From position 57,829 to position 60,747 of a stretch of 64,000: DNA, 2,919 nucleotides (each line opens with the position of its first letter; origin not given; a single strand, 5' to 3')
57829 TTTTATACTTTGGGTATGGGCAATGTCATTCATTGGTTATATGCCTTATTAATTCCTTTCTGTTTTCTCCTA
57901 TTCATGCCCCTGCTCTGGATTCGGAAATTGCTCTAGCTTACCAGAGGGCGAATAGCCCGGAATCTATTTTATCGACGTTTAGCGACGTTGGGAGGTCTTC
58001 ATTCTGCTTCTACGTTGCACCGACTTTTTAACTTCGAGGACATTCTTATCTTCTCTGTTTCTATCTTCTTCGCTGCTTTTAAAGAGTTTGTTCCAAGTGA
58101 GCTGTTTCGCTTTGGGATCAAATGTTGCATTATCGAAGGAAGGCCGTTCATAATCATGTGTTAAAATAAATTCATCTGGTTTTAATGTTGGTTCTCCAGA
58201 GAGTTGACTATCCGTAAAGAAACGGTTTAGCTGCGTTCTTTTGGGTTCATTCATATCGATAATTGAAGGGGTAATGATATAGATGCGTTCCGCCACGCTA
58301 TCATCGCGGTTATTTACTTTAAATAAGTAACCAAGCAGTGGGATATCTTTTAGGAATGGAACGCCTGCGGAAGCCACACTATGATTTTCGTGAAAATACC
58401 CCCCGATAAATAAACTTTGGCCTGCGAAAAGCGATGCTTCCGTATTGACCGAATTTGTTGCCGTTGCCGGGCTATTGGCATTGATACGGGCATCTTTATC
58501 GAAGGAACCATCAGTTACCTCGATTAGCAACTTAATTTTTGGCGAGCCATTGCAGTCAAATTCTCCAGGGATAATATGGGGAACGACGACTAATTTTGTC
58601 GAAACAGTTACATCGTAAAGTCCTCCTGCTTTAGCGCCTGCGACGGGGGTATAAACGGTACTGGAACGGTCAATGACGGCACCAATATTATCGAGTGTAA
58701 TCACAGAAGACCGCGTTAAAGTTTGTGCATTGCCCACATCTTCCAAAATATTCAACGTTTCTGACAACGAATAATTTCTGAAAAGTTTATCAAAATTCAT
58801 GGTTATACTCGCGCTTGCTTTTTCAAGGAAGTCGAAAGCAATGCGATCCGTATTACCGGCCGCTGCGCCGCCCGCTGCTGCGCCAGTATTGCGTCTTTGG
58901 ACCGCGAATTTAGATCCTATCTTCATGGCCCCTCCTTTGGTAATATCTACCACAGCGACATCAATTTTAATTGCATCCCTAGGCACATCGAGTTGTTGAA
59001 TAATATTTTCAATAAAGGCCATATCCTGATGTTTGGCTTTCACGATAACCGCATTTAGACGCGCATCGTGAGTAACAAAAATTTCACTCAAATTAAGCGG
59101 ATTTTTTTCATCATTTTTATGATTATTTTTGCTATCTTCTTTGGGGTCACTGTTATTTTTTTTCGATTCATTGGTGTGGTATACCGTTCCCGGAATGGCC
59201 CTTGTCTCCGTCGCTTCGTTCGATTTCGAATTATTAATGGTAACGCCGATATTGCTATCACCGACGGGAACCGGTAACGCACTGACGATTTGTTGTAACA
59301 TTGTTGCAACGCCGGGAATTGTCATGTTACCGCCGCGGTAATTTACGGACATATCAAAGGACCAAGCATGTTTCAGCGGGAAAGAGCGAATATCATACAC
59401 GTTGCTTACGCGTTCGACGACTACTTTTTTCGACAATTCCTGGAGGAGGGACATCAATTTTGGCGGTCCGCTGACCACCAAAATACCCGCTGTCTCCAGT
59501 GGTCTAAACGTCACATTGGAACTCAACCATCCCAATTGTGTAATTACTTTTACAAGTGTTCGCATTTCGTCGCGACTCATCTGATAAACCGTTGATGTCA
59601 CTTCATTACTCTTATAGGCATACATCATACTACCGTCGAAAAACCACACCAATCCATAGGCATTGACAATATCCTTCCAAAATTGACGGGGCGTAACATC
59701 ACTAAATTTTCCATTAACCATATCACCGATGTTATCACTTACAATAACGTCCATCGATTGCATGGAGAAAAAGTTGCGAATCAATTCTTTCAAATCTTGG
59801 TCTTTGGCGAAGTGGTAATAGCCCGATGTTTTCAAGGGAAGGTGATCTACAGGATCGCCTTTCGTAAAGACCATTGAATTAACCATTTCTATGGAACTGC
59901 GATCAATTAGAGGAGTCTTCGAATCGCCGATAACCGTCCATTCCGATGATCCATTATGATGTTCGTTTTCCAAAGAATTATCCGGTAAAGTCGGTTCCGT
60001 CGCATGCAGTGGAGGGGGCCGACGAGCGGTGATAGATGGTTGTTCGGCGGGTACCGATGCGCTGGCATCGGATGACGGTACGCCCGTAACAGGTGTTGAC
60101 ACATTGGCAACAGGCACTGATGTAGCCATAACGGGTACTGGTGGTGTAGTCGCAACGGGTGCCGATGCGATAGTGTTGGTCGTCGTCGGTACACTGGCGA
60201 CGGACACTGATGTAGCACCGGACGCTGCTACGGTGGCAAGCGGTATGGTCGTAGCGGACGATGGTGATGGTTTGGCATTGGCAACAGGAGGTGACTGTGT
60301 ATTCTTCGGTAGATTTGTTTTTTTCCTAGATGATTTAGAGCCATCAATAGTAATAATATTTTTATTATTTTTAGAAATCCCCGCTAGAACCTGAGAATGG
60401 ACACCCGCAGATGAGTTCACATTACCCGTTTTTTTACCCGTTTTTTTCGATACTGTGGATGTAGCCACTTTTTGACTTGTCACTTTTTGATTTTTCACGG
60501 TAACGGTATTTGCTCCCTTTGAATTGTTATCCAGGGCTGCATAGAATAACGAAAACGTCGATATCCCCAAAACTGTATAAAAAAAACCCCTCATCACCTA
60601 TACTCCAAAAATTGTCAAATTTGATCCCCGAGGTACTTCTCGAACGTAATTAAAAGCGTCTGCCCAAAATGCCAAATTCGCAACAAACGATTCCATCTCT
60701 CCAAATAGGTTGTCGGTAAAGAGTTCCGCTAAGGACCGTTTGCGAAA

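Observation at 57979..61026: Isolated type III secretion secretin preceded by a chaperone-like gene, with no other T3SS genes nearby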

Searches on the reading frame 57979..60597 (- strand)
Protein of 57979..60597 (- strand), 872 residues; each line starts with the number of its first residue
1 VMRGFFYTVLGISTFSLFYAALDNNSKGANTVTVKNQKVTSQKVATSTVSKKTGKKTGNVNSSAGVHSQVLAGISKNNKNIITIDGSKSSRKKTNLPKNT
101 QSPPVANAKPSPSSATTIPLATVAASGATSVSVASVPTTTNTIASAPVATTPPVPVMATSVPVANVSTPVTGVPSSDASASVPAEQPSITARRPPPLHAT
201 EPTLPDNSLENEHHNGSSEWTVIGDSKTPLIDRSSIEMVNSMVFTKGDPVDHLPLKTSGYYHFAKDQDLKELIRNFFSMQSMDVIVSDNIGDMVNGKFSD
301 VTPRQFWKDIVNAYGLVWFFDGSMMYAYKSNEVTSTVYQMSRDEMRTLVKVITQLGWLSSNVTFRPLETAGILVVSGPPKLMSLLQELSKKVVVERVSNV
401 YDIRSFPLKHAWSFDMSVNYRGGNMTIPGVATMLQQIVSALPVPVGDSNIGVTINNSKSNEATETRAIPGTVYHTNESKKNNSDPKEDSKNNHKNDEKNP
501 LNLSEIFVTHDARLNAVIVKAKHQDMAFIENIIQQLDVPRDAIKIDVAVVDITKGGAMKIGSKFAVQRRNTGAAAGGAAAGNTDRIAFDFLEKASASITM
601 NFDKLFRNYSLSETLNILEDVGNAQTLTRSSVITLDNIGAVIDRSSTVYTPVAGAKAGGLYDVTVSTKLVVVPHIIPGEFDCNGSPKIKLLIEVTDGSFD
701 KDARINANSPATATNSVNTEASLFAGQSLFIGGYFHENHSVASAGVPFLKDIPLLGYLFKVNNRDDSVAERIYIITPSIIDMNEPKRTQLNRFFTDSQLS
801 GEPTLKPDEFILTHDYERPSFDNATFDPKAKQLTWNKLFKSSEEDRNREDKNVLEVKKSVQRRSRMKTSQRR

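Call 3: search_protein_families(library=pfam, proteins=[window:57979-60597:-], max_evalue=0.1)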
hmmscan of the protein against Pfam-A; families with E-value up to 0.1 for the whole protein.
window:57979-60597:- (872 aa): 3 families
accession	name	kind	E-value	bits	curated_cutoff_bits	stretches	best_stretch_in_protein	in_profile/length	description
PF00263.26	Secretin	-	2e-28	99.6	27.5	1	618-781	2-169/169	Bacterial type II and III secretion system protein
PF03958.22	Secretin_N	-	4e-16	59.4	28.2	2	404-541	2-68/69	Bacterial type II/III secretion system short domain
PF21304.2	T3S_SPI-1_N0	-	1.7e-06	28.6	27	1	263-328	2-68/69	SPI-1 type 3 secretion system secretin, N0 domain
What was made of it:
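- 58975..59388 (-): Secretin_N ring-building domains (residues 404-541), split by a K/N/D/E/S-rich insertion. PF03958, two stretches, 59.4 bits (call 3)
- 58255..58746 (-): C-terminal secretin pore domain (residues 618-781). PF00263 99.6 bits (call 3)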

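Call 4: search_protein_families(library=ncbifam, proteins=[window:57979-60597:-], max_evalue=0.1)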
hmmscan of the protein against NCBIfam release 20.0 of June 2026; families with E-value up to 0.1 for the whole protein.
window:57979-60597:- (872 aa): 8 families
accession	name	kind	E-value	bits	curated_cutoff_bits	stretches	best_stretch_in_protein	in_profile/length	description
TIGR02516.1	type_III_yscC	equivalog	8e-95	318.1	238.45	2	496-781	189-462/463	type III secretion system outer membrane ring subunit SctC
NF011873.0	PRK15346.1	equivalog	7.4e-71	239.3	524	2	467-782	201-496/499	EscC/YscC/HrcC family type III secretion system outer membrane ring protein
TIGR02515.1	IV_pilus_PilQ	subfamily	2.6e-29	102.5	284.35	1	507-780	136-427/428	type IV pilus secretin PilQ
TIGR02517.1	type_II_gspD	equivalog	4.2e-29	101.5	351.35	1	475-784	280-594/600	type II secretion system secretin GspD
TIGR02519.1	pilus_MshL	equivalog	1e-14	54.3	250.2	1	517-780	10-290/290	pilus (MSHA type) biogenesis protein MshL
NF007851.2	PRK10560.1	exception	1.1e-14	54.1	598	1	507-782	145-411/412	DNA uptake porin HofQ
NF010083.0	PRK13568.1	equivalog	3.1e-14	52.6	554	1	507-781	153-418/419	DNA uptake porin HofQ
NF042912.1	Amuc_1098_fam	equivalog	2.5e-10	39.1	750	1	709-781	725-797/805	Amuc_1098 family type IV pilus outer membrane protein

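Call 5: find_encoding_contigs(protein=window:57979-60597:-, flank=10000, max_places=6)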
Protein window:57979-60597:- (872 aa): no gene with exactly this product is on record in the collection.

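Call 7: find_homologous_proteins(query=window:57979-60597:-, max_evalue=1e-10)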
Query window:57979-60597:- (872 aa): 37 proteins with E <= 1e-10 among 8000 candidates.
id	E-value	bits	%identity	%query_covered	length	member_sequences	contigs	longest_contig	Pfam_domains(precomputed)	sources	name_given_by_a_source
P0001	0.0e+0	1924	100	100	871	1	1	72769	PF21304.3,PF03958.23,PF00263.27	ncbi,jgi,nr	ncbi:MAG: hypothetical protein LBB05_02800 [Puniceicoccales bacterium]|jgi:type III secretion protei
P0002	0.0e+0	1323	72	97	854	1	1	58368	PF21304.3,PF03958.23,PF00263.27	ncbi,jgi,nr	ncbi:MAG: hypothetical protein LBQ03_02845 [Puniceicoccales bacterium]|jgi:type III secretion protei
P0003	0.0e+0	1288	69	100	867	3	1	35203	PF21304.3,PF03958.23,PF00263.27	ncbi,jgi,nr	ncbi:MAG: hypothetical protein LBD60_00170 [Puniceicoccales bacterium]|jgi:type III secretion protei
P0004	0.0e+0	1206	76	82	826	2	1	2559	PF21304.3,PF03958.23,PF00263.27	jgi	jgi:type III secretion protein C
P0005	0.0e+0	1192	81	77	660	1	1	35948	PF21304.3,PF03958.23,PF00263.27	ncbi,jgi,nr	ncbi:MAG: hypothetical protein LBR92_01750 [Puniceicoccales bacterium]|jgi:type III secretion protei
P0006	0.0e+0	1138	79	75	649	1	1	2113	PF21304.3,PF03958.23,PF00263.27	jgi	jgi:type III secretion protein C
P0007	0.0e+0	1081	72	75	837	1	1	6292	PF21304.3,PF03958.23,PF00263.27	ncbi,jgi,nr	ncbi:MAG: hypothetical protein LBH08_01655 [Puniceicoccales bacterium]|jgi:type III secretion protei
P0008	0.0e+0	1072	72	76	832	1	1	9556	PF21304.3,PF03958.23,PF00263.27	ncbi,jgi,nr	ncbi:MAG: hypothetical protein LBJ13_02255 [Puniceicoccales bacterium]|jgi:type III secretion protei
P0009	0.0e+0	1039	67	79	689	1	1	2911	PF21304.3,PF03958.23,PF00263.27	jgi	jgi:type III secretion protein C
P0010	0.0e+0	1037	67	80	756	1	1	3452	PF21304.3,PF03958.23,PF00263.27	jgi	jgi:type III secretion protein C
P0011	0.0e+0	1036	58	95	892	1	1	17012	PF21304.3,PF03958.23,PF00263.27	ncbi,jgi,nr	ncbi:MAG: hypothetical protein LBI77_04150 [Puniceicoccales bacterium]|jgi:type III secretion protei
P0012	0.0e+0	1017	72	72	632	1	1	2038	PF21304.3,PF03958.23,PF00263.27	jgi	jgi:type III secretion protein C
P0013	5.3e-298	1009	69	76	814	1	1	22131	PF21304.3,PF03958.23,PF00263.27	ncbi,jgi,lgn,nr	ncbi:MAG: hypothetical protein LBB11_01395 [Puniceicoccales bacterium]|jgi:type III secretion protei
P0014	5.7e-287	972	71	69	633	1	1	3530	PF21304.3,PF03958.23,PF00263.27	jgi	jgi:type III secretion protein C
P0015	1.4e-286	971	68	71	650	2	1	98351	PF21304.3,PF03958.23,PF00263.27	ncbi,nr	ncbi:MAG: hypothetical protein LBG09_02575 [Puniceicoccales bacterium]|nr:hypothetical protein [Puni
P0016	5.1e-280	949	59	91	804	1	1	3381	PF21304.3,PF03958.23,PF00263.27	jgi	jgi:type III secretion protein C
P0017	6.8e-254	863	67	69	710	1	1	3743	PF21304.3,PF03958.23,PF00263.27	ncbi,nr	ncbi:MAG: hypothetical protein LBN94_02360, partial [Puniceicoccales bacterium]|nr:hypothetical prot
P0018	1.9e-235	802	59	72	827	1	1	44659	PF21304.3,PF03958.23,PF00263.27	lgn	-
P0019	6.1e-234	797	60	71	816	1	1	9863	PF21304.3,PF03958.23,PF00263.27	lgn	-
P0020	3.7e-228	778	58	73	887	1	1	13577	PF21304.3,PF03958.23,PF00263.27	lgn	-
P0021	4.9e-226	771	58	71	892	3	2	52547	PF21304.3,PF03958.23,PF00263.27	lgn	-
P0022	4.3e-220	751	58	68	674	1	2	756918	PF03958.23,PF00263.27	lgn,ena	-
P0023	7.3e-220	750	49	93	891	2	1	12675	PF21304.3,PF03958.23,PF00263.27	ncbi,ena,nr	ncbi:MAG: hypothetical protein K2L24_01165 [Opitutales bacterium]|nr:hypothetical protein [Opitutale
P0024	1.4e-197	677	52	70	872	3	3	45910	PF03958.23,PF00263.27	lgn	-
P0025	4.6e-188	645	52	65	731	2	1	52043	PF21304.3,PF03958.23,PF00263.27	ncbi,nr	ncbi:MAG: hypothetical protein LBB20_00135 [Puniceicoccales bacterium]|nr:hypothetical protein [Puni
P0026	4.0e-185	636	52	65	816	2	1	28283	PF21304.3,PF03958.23,PF00263.27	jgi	jgi:type III secretion protein C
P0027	5.8e-182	625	51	65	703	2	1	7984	PF21304.3,PF03958.23,PF00263.27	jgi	jgi:type III secretion protein C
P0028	2.8e-155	537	45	67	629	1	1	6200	PF21304.3,PF03958.23,PF00263.27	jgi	jgi:type III secretion protein C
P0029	1.7e-154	534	45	69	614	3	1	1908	PF03958.23,PF00263.27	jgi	jgi:type III secretion protein C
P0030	2.0e-152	527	45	65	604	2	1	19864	PF21304.3,PF03958.23,PF00263.27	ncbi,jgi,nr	ncbi:MAG: hypothetical protein LBD40_00485 [Puniceicoccales bacterium]|jgi:type III secretion protei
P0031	4.3e-115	404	36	65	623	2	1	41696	PF21304.3,PF03958.23,PF00263.27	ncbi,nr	ncbi:MAG: hypothetical protein LBF49_01665 [Puniceicoccales bacterium]|nr:hypothetical protein [Puni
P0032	3.5e-114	401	35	65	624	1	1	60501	PF21304.3,PF03958.23,PF00263.27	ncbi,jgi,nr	ncbi:MAG: hypothetical protein LBD34_00695 [Puniceicoccales bacterium]|jgi:type III secretion protei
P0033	3.7e-114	401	36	65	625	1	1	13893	PF21304.3,PF03958.23,PF00263.27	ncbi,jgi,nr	ncbi:MAG: hypothetical protein LBC30_04335 [Puniceicoccales bacterium]|jgi:type III secretion protei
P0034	1.9e-113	399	35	65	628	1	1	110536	PF21304.3,PF03958.23,PF00263.27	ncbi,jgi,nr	ncbi:MAG: hypothetical protein LBS22_03775 [Puniceicoccales bacterium]|jgi:type III secretion protei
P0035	3.7e-113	398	35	65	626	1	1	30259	PF21304.3,PF03958.23,PF00263.27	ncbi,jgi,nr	ncbi:MAG: hypothetical protein LBI47_02565 [Puniceicoccales bacterium]|jgi:type III secretion protei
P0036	5.2e-110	387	33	65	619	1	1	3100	PF03958.23,PF00263.27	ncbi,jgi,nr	ncbi:MAG: hypothetical protein LBB18_00805 [Puniceicoccales bacterium]|jgi:type III secretion protei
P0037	5.0e-89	318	36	52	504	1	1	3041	PF21304.3,PF03958.23,PF00263.27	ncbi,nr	ncbi:MAG: hypothetical protein LBQ23_01995, partial [Puniceicoccales bacterium]|nr:hypothetical prot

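Call 8: find_encoding_contigs(protein=P0001, flank=10000, max_places=4)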
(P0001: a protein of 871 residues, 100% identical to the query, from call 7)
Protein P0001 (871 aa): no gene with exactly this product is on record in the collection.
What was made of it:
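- Tried and rejected: Exact-sequence look-ups of the secretin (872 and 871 aa) found no indexed contig (calls 5, 8).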

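Call 16: search_solved_structures(query=window:57979-60597:-, max_evalue=0.001)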
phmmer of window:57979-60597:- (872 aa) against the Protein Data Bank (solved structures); distinct sequences matched with E-value up to 0.001: 26.
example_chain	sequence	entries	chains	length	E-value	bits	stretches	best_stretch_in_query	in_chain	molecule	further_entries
6rwk_X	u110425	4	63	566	5.2e-35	124.1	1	263-814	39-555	Outer membrane protein MxiD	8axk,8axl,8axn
5tcq_A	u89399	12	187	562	3.9e-32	114.6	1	243-789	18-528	Protein InvG | Type 3 secretion system secretin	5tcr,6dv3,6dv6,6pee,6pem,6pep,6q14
6i1x_A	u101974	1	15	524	4e-15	58.4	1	506-783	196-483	Type II secretion system protein D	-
9sh1_A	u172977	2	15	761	4.9e-13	51.5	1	507-780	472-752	Type IV pilus biogenesis and competence protein PilQ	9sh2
4av2_A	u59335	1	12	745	8e-13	50.8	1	506-780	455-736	TYPE IV PILUS BIOGENESIS AND COMPETENCE PROTEIN PILQ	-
6w6m_A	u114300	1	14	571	6e-12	47.9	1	507-780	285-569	Type IV pilus secretin PilQ family protein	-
5wln_G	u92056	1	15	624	1.6e-11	46.5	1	499-780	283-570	Type II secretion system protein D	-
9x0w_A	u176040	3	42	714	2e-11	46.2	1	602-781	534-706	Fimbrial assembly protein PilQ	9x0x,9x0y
6ve2_A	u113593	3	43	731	2.5e-11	45.9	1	570-781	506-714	Fimbrial assembly protein PilQ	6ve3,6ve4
6hcg_A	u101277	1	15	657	6.9e-11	44.4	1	506-789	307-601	Type II secretion system protein D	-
5wq7_A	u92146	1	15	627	9.9e-11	43.9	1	485-828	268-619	Putative type II secretion system protein D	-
3gr5_A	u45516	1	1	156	2.4e-10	42.6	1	258-393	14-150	EscC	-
3jc8_Qa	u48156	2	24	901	1.4e-09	40.1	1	609-782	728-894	PilQ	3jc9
6i1y_A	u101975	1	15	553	5.7e-09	38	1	623-780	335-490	General secretion pathway protein GspD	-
7ofh_A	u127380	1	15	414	4.9e-08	35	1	515-777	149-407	Virion export protein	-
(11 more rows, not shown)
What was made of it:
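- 59845..60507 (-): N-terminal extension of SctC (about residues 30-250), rich in S/T/V/P/A and basic, after a hydrophobic signal-like N-terminus (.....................). MxiD/InvG alignments start at residue about 243-263 (call 16).
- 59614..59811 (-): T3SS-type N0 domain of SctC (residues 263-328). PF21304 T3S_SPI-1_N0 28.6 bits, cutoff 27 (call 3); matches EscC and InvG N-terminal domain structures (call 16)
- On SctC (NF-T3SS outer-membrane secretin, TIGR02516): Aligns with MxiD 39-555, InvG 18-528 and the EscC N-domain (call 16).
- Checked: The protein aligns along its length with MxiD and InvG (call 16).
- SctC identity: calls 3, 4, 16.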

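Call 18: list_cluster_members(proteins=[P0001, P0002, P0022, P0023])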
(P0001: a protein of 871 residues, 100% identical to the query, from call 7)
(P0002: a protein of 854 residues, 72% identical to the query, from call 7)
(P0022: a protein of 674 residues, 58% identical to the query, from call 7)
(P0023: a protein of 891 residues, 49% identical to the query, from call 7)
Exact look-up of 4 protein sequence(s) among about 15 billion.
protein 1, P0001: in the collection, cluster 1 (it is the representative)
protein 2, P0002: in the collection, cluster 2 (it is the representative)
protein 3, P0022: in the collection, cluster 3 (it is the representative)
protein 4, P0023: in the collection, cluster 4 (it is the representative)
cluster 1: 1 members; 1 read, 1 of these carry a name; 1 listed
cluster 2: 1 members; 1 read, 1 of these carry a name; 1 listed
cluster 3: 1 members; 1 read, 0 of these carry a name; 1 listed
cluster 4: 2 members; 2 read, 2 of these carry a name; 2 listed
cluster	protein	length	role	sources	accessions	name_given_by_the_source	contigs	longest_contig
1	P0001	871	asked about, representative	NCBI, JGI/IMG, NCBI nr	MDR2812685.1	MAG: hypothetical protein LBB05_02800 [Puniceicoccales bacterium] | type III secretion protein C | hypothetical protein [Puniceicoccales bacterium]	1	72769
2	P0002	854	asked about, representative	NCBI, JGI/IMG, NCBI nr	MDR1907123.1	MAG: hypothetical protein LBQ03_02845 [Puniceicoccales bacterium] | type III secretion protein C | hypothetical protein [Puniceicoccales bacterium]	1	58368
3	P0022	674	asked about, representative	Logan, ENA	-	-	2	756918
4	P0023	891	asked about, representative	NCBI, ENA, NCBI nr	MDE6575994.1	MAG: hypothetical protein K2L24_01165 [Opitutales bacterium] | hypothetical protein [Opitutales bacterium]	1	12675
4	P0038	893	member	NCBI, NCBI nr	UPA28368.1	MAG: hypothetical protein LW808_003650 [Verrucomicrobiota bacterium]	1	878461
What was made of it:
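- Checked: It is 871 aa from the ATG at 60594, which is the form deposited as MDR2812685.1 (calls 7, 18).
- Lineage: 100% identity to MDR2812685.1 from a Puniceicoccales MAG (calls 7, 18).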

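Call 19: find_encoding_contigs(protein=P0022, flank=10000, max_places=2)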
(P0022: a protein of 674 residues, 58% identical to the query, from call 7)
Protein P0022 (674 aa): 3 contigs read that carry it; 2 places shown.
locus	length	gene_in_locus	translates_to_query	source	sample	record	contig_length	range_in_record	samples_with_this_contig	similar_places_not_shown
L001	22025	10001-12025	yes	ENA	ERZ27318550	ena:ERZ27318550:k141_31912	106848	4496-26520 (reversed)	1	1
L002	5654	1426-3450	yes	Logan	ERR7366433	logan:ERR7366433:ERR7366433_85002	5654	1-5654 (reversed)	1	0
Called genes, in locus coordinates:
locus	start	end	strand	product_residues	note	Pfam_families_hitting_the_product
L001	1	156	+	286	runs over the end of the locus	PF00701:DHDPS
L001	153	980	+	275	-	PF01790:LGT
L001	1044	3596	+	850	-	PF00133:tRNA-synt_1, PF09334:tRNA-synt_1g, PF13603:tRNA-synt_1_2, PF00133:tRNA-synt_1, PF09334:tRNA-synt_1g (weak), PF08264:Anticodon_1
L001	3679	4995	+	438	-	PF02881:SRP54_N, PF00448:SRP54, PF02978:SRP_SPB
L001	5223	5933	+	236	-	PF01255:Prenyltransf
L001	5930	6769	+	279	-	PF01148:CTP_transf_1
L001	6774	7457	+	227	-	PF00590:TP_methylase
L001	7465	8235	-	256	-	PF00005:ABC_tran, PF13304:AAA_21 (weak), PF08352:oligo_HPY (weak)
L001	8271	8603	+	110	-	PF02482:Ribosomal_S30AE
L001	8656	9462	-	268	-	PF22435:MRM3-like_sub_bind, PF00588:SpoU_methylase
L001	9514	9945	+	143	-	-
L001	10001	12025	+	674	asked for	PF03958:Secretin_N, PF00263:Secretin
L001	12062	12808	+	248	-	PF00106:adh_short, PF01370:Epimerase (weak), PF08659:KR, PF13460:NAD_binding_10 (weak), PF13561:adh_short_C2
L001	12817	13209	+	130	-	-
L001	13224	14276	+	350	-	PF00217:ATP-gua_Ptrans, PF27454:McsB_C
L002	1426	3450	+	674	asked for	PF03958:Secretin_N, PF00263:Secretin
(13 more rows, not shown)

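Call 20: find_encoding_contigs(protein=P0034, flank=10000, max_places=2)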
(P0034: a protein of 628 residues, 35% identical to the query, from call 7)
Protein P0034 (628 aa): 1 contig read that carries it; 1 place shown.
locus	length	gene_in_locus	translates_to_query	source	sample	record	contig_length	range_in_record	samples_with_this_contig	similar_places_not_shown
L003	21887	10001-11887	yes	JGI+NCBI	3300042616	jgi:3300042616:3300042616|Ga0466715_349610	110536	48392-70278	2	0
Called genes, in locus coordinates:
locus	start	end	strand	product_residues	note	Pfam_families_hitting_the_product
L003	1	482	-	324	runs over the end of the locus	PF00483:NTP_transferase (weak)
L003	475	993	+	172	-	PF01066:CDP-OH_P_transf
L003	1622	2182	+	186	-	PF01618:MotA_ExbB (weak)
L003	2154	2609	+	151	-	PF02472:ExbD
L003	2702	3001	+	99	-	-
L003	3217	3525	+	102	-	-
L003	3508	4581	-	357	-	PF01702:TGT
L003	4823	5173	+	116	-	PF11969:DcpS_C, PF01230:HIT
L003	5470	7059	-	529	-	PF13624:SurA_N_3 (weak), PF13145:Rotamase_2 (faint)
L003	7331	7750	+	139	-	-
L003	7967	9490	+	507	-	PF00587:tRNA-synt_2b, PF03129:HGTP_anticodon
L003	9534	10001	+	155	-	-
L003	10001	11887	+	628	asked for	PF21304:T3S_SPI-1_N0 (weak), PF03958:Secretin_N, PF00263:Secretin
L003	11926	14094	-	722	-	PF23139:OB_YrrC, PF14520:HHH_5 (faint), PF14490:HHH_RecD2, PF13086:AAA_11 (weak), PF13245:AAA_19, PF13604:AAA_30, PF18335:SH3_13, PF13538:UvrD_C_2, +1 more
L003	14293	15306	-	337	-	PF01073:3Beta_HSD (weak), PF01370:Epimerase, PF04321:RmlD_sub_bind (weak), PF07993:NAD_binding_4 (faint), PF16363:GDP_Man_Dehyd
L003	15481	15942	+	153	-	PF22811:Zn_ribbon_NrdR, PF03477:ATP-cone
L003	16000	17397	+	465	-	PF02885:Glycos_trans_3N, PF00591:Glycos_transf_3, PF07831:PYNP_C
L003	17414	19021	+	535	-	PF00496:SBP_bac_5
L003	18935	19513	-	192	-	-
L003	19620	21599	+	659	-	PF00263:Secretin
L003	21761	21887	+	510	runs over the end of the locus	PF13541:ChlI, PF01078:Mg_chelatase, PF00158:Sigma54_activat (faint), PF07728:AAA_5 (weak), PF00493:MCM (weak), PF13335:Mg_chelatase_C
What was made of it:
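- A separate Secretin-only gene exists in a related genome, L003 19620-21599 (call 20).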
